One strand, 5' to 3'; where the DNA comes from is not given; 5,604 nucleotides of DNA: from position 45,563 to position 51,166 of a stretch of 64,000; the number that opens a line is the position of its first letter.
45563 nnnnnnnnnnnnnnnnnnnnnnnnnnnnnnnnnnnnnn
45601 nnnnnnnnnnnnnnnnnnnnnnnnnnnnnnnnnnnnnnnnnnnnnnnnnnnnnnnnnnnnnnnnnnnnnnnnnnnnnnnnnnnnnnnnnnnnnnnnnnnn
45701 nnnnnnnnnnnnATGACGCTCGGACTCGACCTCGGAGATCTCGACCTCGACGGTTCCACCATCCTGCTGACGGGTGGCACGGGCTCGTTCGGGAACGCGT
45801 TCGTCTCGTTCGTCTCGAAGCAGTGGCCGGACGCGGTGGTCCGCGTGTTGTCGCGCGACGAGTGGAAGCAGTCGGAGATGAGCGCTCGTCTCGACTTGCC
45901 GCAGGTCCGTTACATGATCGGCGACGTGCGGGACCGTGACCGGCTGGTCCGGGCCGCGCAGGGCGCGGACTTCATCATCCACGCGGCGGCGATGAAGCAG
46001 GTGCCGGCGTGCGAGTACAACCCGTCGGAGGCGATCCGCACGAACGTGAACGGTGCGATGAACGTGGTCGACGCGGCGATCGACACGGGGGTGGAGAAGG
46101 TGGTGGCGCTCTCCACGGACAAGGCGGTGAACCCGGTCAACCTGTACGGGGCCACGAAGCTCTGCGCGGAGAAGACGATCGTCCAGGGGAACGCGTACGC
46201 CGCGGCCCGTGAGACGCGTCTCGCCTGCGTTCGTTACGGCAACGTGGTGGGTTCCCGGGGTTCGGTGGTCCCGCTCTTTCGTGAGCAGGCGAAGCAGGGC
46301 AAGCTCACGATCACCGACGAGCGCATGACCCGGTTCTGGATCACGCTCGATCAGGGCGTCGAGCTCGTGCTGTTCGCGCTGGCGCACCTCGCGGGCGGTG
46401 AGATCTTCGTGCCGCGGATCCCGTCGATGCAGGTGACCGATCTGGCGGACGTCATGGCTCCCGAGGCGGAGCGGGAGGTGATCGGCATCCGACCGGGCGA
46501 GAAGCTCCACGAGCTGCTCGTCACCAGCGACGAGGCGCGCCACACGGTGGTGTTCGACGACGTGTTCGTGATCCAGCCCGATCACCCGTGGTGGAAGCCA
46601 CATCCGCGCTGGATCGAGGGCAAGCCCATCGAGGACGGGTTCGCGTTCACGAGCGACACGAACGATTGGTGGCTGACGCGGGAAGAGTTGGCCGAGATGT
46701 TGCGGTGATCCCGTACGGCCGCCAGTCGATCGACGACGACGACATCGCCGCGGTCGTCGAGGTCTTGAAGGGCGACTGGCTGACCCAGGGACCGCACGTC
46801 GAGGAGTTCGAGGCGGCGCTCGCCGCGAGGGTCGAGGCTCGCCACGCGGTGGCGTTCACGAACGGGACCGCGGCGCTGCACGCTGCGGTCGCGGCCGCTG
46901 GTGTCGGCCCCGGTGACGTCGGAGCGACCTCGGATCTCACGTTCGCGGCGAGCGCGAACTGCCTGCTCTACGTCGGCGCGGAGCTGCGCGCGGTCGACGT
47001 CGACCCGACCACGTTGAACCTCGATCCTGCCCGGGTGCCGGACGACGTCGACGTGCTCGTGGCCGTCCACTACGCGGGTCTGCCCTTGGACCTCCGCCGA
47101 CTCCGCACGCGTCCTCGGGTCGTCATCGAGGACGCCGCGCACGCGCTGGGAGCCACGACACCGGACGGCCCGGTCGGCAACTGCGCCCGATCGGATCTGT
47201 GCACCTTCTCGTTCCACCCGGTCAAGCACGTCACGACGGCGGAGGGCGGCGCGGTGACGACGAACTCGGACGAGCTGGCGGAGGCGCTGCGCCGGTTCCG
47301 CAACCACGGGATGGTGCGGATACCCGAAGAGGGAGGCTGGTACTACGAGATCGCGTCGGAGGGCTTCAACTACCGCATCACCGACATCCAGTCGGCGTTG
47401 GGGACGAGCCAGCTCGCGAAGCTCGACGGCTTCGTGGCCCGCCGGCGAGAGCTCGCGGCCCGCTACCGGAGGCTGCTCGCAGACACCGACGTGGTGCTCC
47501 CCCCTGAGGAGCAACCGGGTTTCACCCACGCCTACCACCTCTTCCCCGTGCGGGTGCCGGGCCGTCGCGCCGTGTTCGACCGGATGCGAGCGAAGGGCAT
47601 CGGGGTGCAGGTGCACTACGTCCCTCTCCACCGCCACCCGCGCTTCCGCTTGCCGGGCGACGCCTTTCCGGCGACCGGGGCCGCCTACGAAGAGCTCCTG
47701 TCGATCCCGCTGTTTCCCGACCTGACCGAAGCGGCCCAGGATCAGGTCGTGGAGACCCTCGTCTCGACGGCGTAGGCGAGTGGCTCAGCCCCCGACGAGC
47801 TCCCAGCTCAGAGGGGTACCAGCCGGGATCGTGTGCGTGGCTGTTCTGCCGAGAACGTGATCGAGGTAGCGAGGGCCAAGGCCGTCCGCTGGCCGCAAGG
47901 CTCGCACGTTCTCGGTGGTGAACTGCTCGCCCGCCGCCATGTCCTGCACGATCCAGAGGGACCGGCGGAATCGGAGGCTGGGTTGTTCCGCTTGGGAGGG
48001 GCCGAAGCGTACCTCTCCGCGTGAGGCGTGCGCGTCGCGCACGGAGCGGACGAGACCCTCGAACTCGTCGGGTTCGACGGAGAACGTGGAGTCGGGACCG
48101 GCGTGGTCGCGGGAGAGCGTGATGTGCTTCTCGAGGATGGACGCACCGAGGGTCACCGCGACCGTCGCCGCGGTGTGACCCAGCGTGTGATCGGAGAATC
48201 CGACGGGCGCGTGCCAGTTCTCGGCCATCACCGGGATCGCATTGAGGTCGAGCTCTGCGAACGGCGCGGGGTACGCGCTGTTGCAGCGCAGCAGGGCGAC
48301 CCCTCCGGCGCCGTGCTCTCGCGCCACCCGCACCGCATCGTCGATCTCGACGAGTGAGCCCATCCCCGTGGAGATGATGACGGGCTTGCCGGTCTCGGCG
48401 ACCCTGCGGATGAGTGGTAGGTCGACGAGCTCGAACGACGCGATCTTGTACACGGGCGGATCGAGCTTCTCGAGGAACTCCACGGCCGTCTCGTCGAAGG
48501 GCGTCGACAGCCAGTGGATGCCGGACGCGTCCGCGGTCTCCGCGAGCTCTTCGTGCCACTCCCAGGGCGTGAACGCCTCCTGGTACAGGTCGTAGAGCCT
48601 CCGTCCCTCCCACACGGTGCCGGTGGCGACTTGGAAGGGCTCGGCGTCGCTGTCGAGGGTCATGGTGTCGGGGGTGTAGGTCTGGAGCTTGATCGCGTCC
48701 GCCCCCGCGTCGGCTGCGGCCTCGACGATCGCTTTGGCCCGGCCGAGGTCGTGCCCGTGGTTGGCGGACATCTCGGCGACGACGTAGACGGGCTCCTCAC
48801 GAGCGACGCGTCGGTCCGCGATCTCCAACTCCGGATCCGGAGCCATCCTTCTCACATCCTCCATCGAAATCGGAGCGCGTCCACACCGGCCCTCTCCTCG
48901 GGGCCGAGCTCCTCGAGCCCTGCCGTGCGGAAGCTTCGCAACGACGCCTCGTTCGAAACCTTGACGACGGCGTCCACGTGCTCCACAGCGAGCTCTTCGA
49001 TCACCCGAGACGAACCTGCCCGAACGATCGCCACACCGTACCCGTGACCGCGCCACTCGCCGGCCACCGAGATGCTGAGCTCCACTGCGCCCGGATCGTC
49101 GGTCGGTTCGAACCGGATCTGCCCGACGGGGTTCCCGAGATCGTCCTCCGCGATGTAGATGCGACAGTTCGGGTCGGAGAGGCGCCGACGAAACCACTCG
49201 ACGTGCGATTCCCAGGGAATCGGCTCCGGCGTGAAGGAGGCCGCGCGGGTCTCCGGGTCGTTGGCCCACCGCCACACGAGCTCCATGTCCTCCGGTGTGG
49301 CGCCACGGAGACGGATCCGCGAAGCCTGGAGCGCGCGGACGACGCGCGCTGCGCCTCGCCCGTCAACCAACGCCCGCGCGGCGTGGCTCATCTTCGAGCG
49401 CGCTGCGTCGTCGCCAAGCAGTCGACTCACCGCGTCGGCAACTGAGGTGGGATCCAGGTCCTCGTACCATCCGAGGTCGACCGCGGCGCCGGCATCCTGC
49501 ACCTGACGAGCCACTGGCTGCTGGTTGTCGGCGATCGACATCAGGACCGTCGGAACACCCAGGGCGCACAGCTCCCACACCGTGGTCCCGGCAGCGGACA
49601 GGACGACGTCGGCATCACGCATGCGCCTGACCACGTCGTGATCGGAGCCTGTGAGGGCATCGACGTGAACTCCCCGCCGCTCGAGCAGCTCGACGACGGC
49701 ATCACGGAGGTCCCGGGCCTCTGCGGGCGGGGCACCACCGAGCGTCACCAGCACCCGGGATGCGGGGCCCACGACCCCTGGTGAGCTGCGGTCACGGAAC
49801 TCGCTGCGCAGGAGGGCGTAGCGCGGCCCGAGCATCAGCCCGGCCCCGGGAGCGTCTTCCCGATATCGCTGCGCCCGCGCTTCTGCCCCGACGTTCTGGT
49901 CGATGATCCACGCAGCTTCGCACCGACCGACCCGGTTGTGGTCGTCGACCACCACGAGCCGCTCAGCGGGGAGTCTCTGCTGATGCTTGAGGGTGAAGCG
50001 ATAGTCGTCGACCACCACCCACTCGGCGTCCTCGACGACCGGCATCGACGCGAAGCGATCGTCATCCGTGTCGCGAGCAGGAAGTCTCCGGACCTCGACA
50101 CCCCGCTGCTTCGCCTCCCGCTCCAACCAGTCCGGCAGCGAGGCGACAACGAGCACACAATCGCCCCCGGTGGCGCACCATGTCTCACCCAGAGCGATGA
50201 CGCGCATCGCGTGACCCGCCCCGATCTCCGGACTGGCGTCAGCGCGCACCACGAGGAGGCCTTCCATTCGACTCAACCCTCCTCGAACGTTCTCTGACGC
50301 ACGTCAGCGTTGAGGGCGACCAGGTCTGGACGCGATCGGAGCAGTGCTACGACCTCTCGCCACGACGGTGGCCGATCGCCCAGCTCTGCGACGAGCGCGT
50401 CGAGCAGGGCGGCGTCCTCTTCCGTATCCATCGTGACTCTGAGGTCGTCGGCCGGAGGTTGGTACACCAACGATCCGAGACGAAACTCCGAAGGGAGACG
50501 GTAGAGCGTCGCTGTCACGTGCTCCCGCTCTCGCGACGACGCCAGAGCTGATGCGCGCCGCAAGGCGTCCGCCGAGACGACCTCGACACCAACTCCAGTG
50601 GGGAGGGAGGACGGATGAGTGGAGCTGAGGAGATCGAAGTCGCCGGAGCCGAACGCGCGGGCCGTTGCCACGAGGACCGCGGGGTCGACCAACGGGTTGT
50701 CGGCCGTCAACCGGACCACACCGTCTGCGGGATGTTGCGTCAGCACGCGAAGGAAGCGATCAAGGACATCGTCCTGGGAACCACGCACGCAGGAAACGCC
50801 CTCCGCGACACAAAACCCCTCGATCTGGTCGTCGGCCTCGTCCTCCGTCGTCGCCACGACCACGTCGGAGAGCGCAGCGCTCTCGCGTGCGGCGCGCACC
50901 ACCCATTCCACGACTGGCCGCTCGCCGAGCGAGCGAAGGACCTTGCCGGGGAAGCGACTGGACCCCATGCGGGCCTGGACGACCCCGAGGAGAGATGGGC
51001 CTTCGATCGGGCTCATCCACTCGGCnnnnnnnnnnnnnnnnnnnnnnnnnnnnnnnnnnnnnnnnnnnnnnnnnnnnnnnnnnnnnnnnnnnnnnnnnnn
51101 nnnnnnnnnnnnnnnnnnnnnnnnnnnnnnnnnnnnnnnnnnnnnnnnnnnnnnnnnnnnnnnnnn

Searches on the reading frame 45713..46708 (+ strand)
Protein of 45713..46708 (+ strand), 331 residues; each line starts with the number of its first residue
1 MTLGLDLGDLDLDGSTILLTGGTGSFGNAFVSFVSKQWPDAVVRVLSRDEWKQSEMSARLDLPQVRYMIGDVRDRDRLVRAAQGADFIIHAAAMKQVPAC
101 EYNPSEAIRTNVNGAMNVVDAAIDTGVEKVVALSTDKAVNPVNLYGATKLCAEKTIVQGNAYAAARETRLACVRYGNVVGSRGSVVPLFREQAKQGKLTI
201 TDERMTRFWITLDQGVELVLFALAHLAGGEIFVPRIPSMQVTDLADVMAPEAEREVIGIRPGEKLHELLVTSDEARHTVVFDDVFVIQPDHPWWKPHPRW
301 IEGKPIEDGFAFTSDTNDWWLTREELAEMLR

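Call 35: search_protein_families(library=pfam, proteins=[window:45713-46708:+], max_evalue=0.001)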
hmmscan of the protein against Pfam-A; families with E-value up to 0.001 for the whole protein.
window:45713-46708:+ (331 aa): 8 families
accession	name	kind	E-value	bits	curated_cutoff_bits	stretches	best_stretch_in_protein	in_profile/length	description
PF02719.21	Polysacc_synt_2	-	1.4e-96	323.6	20.2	1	17-288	1-292/293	Polysaccharide biosynthesis protein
PF01370.27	Epimerase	-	7.7e-27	94.7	20.9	1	17-231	1-236/240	NAD dependent epimerase/dehydratase family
PF01073.25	3Beta_HSD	-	3.6e-17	62.7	22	1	19-145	2-125/280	3-beta hydroxysteroid dehydrogenase/isomerase family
PF04321.23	RmlD_sub_bind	-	1.5e-12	47.7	27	1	16-202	2-177/287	RmlD substrate binding domain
PF16363.11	GDP_Man_Dehyd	-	1.7e-11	44.6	27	1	18-166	1-157/332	GDP-mannose 4,6 dehydratase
PF05368.20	NmrA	-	1.3e-10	41.8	27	1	15-197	3-172/298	NmrA-like family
PF13460.12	NAD_binding_10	-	9.3e-10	39.1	27.2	1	21-141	1-104/184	NAD(P)H-binding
PF07993.18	NAD_binding_4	-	2e-06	27.6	20.1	0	49-140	44-141/258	Male sterility protein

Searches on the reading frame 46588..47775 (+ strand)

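Call 35: search_protein_families(library=pfam, proteins=[window:46588-47775:+], max_evalue=0.001)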
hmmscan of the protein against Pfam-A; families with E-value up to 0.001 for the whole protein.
window:46588-47775:+ (395 aa): 1 family
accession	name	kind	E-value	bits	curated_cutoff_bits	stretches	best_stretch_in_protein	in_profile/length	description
PF01041.23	DegT_DnrJ_EryC1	-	1.4e-95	321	19.8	1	47-391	2-359/360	DegT/DnrJ/EryC1/StrS aminotransferase family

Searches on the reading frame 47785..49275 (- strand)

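Call 35: search_protein_families(library=pfam, proteins=[window:47785-49275:-], max_evalue=0.001)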
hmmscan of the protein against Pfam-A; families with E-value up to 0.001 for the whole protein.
window:47785-49275:- (496 aa): 2 families
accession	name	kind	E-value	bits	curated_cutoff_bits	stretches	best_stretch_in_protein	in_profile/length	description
PF03102.20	NeuB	-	2.6e-84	282.9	22.1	1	183-421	1-238/241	NeuB family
PF08666.17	SAF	-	6.9e-09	36.6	21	1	437-492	1-60/63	SAF domain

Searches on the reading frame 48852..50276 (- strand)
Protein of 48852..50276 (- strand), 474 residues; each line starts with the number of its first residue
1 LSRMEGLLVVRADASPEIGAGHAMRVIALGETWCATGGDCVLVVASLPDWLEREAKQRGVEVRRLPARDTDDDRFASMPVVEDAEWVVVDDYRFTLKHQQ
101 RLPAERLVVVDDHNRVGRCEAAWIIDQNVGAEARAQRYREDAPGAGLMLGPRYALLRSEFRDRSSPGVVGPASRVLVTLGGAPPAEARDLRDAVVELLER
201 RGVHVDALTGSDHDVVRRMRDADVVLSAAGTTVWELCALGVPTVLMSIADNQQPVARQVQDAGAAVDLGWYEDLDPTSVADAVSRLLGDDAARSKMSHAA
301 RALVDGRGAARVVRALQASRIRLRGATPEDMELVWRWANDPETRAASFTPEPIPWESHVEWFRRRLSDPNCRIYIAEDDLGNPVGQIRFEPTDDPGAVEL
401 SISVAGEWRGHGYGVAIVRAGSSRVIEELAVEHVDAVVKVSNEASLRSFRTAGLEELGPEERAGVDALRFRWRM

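Call 35: search_protein_families(library=pfam, proteins=[window:48852-50276:-], max_evalue=0.001)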
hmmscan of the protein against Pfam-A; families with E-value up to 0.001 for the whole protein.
window:48852-50276:- (474 aa): 7 families
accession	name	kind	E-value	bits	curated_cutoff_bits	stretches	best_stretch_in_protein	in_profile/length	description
PF13302.13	Acetyltransf_3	-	2e-16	61.4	25.4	1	320-454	1-137/138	Acetyltransferase (GNAT) domain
PF00583.31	Acetyltransf_1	-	1.8e-10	41.6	20.7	1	350-453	15-115/116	Acetyltransferase (GNAT) family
PF04101.22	Glyco_tran_28_C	-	5.3e-08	33.5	22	1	214-300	64-154/166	Glycosyltransferase family 28 C-terminal domain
PF13508.13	Acetyltransf_7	-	1.6e-06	28.8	27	1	370-423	2-54/84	Acetyltransferase (GNAT) domain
PF13523.12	Acetyltransf_8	-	3.1e-06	27.3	27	1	328-457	3-140/145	Acetyltransferase (GNAT) domain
PF02350.25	Epimerase_2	-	0.00038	19.9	30.6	1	213-316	251-346/347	UDP-N-acetylglucosamine 2-epimerase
PF06722.18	EryCIII-like_C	-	0.00053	20.4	31.7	1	229-300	57-126/145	Erythromycin biosynthesis protein CIII-like, C-terminal domain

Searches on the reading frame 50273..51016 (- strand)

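Call 35: search_protein_families(library=pfam, proteins=[window:50273-51016:-], max_evalue=0.001)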
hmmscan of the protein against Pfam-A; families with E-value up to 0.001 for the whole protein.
window:50273-51016:- (247 aa): 2 families
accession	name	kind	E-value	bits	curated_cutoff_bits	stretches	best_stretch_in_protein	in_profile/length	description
PF02348.25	CTP_transf_3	-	2.2e-30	106.5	22.6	1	11-185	2-171/217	Cytidylyltransferase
PF12804.13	NTP_transf_3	-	3.1e-09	37.7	27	1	16-163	11-149/160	MobA-like NTP transferase domain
